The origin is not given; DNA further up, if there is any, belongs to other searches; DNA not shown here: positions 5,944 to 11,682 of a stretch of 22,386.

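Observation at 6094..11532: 1812-aa orphan-looking protein with a single MoxR/AAA_5-type ATPase module embedded late in the sequence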

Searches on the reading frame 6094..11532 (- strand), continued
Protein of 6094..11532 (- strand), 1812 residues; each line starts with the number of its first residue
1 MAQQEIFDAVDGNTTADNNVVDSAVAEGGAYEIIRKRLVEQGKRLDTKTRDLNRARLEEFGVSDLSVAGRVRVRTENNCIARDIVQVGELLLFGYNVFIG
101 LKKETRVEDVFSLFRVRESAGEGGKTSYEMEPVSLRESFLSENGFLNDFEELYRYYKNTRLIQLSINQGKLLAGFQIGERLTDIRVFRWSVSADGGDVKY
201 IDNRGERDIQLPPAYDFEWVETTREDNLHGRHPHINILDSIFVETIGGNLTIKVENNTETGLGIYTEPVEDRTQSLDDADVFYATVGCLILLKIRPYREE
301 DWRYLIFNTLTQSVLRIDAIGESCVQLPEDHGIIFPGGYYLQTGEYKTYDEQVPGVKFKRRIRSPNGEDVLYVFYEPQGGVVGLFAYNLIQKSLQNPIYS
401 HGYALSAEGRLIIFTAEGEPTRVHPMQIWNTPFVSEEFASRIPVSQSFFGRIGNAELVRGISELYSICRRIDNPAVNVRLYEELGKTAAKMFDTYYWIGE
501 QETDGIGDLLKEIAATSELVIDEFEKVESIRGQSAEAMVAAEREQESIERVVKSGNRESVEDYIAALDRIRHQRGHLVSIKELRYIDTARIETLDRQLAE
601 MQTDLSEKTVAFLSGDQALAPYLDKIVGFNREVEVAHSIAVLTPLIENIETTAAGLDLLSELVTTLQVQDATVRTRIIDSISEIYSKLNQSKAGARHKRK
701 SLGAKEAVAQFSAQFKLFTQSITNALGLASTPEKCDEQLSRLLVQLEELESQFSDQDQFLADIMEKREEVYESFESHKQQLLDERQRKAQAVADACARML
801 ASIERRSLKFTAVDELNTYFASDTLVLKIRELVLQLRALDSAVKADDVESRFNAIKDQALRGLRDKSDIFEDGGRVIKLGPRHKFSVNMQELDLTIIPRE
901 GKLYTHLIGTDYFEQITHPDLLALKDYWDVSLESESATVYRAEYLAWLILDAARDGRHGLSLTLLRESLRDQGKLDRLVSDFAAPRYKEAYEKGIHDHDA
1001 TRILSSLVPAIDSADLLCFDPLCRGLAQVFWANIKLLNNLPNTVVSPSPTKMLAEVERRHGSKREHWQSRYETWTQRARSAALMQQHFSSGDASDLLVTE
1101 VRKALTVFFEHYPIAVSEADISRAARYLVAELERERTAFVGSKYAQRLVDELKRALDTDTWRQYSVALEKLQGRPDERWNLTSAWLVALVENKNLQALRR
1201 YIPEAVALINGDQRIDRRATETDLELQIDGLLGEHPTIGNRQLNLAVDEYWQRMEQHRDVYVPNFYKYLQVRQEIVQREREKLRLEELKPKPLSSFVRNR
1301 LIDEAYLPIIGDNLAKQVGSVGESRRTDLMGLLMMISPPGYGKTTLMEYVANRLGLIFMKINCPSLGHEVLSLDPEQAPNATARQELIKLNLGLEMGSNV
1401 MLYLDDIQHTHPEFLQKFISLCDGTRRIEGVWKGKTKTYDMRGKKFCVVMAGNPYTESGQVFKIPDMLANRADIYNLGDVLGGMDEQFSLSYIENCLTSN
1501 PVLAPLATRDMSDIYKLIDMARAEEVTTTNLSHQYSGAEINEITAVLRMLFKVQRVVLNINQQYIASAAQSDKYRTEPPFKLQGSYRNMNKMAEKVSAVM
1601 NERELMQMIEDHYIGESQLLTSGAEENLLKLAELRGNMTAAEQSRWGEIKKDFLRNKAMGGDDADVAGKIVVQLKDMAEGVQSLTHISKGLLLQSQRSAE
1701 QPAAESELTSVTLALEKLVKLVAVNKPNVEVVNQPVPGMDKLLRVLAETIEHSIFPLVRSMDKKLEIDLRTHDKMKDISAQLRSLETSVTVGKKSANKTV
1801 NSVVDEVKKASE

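Call 36: find_related_loci(query=A1, collection=genome_contigs, flank=10000)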
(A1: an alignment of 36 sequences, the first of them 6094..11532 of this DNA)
Query A1 (1812 aa) in genome_contigs; peptide patterns used: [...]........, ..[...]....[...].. (x = any residue, [..] = any of these).
600 stretches matched a pattern (row limit reached: there are more); 588 encode a relative of the query (tblastn E <= 1e-3); the best 80 are kept; 80 distinct loci.
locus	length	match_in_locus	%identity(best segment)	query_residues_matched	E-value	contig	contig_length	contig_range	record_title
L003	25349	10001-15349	66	18-1798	0e+0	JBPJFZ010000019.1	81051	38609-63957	Oleiphilaceae bacterium J1-3 NODE_19_length_81051_cov_40.9269, whole genome shotgun sequence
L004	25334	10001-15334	66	20-1788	0e+0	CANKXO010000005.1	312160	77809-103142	uncultured Pseudomonadales bacterium isolate 2-516-G.fasta genome assembly, contig: NODE_5, whole genome shotgun sequenc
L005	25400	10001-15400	64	13-1786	0e+0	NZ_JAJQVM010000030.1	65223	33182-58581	Marinibactrum halimedae strain NBRC 110095 Scaffold30_1, whole genome shotgun sequence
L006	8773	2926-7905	62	18-1702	0e+0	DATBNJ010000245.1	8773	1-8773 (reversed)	MAG TPA_asm: Marinagarivorans sp. isolate SMAG_U4021 k141_47016, whole genome shotgun sequence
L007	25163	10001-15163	59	19-1785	0e+0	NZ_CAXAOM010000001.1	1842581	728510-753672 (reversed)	Pseudomonas sp. EA_35y_Pfl2_R111 isolate PseudoSSchier:R111 EA_35y_Pfl2_R111_NODE_1_length-1, whole genome shotgun seque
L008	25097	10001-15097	57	14-1792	0e+0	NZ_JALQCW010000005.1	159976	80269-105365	Pseudomonas morbosilactucae strain MAFF 302030 302030_contig_5, whole genome shotgun sequence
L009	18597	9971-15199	64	1-1785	0e+0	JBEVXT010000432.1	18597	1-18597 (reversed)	MAG: Sedimenticola sp. isolate 1_1 TCF1 c_000000000148, whole genome shotgun sequence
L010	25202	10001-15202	57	14-1793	0e+0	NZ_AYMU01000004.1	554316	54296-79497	Pseudomonas sp. PH1b Contig4, whole genome shotgun sequence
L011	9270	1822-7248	55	10-1795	0e+0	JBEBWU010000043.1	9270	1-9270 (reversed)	MAG: Entomomonas sp. isolate T2.bin.3 NODE_27757_length_9270_cov_4.034400, whole genome shotgun sequence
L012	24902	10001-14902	58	17-1684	0e+0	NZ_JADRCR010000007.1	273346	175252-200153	Limnobaculum allomyrinae strain BWR-B9 contig7, whole genome shotgun sequence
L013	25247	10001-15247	70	12-1789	0e+0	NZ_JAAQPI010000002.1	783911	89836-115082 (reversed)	Pseudomaricurvus alkylphenolicus strain KCTC 32386 Scaffold2_1, whole genome shotgun sequence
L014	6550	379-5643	54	18-1786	0e+0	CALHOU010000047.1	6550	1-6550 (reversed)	MAG: uncultured Granulosicoccaceae bacterium isolate R3_Bin_Bin_131_1 genome assembly, contig: c_000000285058, whole gen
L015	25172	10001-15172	58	14-1785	0e+0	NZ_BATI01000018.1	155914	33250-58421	Aquipseudomonas alcaligenes NBRC 14159, whole genome shotgun sequence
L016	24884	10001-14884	58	17-1678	0e+0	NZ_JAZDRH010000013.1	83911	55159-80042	Pseudomonas sp. F1_0610 F1_0610_13_length_83911_cov_27.500680, whole genome shotgun sequence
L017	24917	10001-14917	57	17-1689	0e+0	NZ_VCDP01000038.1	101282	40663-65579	Xenorhabdus littoralis strain Reich WTCHG_223154_273_1_contig_38, whole genome shotgun sequence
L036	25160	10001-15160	52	21-1795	0e+0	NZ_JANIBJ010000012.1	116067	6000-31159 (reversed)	Methylomonas subterranea strain SURF-2 SURF2.00012, whole genome shotgun sequence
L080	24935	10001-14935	46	22-1681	0e+0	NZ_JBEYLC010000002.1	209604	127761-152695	Nocardiopsis sp. NPDC006832 NPDC006832_295_A7.ctg-0002, whole genome shotgun sequence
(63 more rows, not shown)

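Call 43: find_homologous_proteins(query=L080:9920-14971:+, max_evalue=0.00001)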
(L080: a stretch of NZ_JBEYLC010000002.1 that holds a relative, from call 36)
Query L080:9920-14971:+ (1684 aa): 6539 proteins with E <= 0.00001 among 8000 candidates; the best 120 are listed.
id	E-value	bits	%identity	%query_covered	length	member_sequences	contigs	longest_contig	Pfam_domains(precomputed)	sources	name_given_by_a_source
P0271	0.0e+0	3640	97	100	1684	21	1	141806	PF12458.14,PF00004.36,PF07728.21,PF25472.2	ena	-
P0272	0.0e+0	3620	97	100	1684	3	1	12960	PF12458.14,PF00004.36,PF07728.21,PF25472.2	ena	-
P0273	0.0e+0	3366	90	99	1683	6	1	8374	PF12458.14,PF00004.36,PF07728.21,PF25472.2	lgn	-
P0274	0.0e+0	3362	90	100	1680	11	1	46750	PF12458.14,PF00004.36,PF07728.21,PF25472.2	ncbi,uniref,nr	ncbi:DNA repair ATPase [Nocardiopsis sp. B62]|uniref:DNA repair ATPase n=1 Tax=Nocardiopsis sp. B62 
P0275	0.0e+0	3349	90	100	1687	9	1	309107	PF12458.14,PF00004.36,PF07728.21,PF25472.2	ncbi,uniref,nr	ncbi:DNA repair ATPase [Nocardiopsis ganjiahuensis]|uniref:DNA repair ATPase n=1 Tax=Nocardiopsis ga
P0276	0.0e+0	3342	89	100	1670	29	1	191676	PF12458.14,PF00004.36,PF07728.21,PF25472.2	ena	-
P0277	0.0e+0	3333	89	99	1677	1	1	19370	PF12458.14,PF00004.36,PF07728.21,PF25472.2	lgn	-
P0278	0.0e+0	3310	88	100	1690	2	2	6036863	PF12458.14,PF00004.36,PF07728.21,PF25472.2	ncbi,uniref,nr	ncbi:hypothetical protein GCM10007079_49450 [Nocardiopsis terrae]|uniref:MoxR-like ATPase/exonucleas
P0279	0.0e+0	3280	88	99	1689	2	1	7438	PF12458.14,PF00004.36,PF07728.21,PF25472.2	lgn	-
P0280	0.0e+0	3268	88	99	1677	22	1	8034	PF12458.14,PF00004.36,PF07728.21,PF25472.2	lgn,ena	-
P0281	0.0e+0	3153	84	100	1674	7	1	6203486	PF12458.14,PF00004.36,PF07728.21,PF25472.2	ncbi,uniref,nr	ncbi:hypothetical protein HNR06_001985 [Nocardiopsis arvandica]|uniref:DNA repair ATPase n=1 Tax=Noc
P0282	0.0e+0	3149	85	99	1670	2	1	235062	PF12458.14,PF00004.36,PF07728.21,PF25472.2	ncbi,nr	ncbi:DNA repair ATPase [Nocardiopsis sp. NRRL B-16309]|nr:DNA repair ATPase [Nocardiopsis sp. NRRL B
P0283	0.0e+0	3149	85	99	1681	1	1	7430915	PF12458.14,PF00004.36,PF07728.21,PF25472.2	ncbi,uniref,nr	ncbi:dynein-related subfamily AAA family protein [Nocardiopsis sp. Huas11]|uniref:DNA repair ATPase 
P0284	0.0e+0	3145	85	99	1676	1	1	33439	PF12458.14,PF00004.36,PF07728.21,PF25472.2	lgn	-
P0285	0.0e+0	3144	85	99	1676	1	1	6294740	PF12458.14,PF00004.36,PF07728.21,PF25472.2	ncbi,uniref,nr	ncbi:DNA repair ATPase [Nocardiopsis sp. YSL2]|uniref:DNA repair ATPase n=1 Tax=Nocardiopsis sp. YSL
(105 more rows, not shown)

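Call 63: search_protein_families(library=pfam, proteins=[L012:7594-9771:+, L080:7863-9908:+, L080:7041-7682:+], max_evalue=0.01)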
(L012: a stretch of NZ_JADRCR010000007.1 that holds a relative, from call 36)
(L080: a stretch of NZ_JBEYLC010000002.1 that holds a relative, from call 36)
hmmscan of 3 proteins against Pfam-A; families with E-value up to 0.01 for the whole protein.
L012:7594-9771:+ (725 aa): 0 families

L080:7863-9908:+ (681 aa): 0 families

L080:7041-7682:+ (213 aa): 0 families
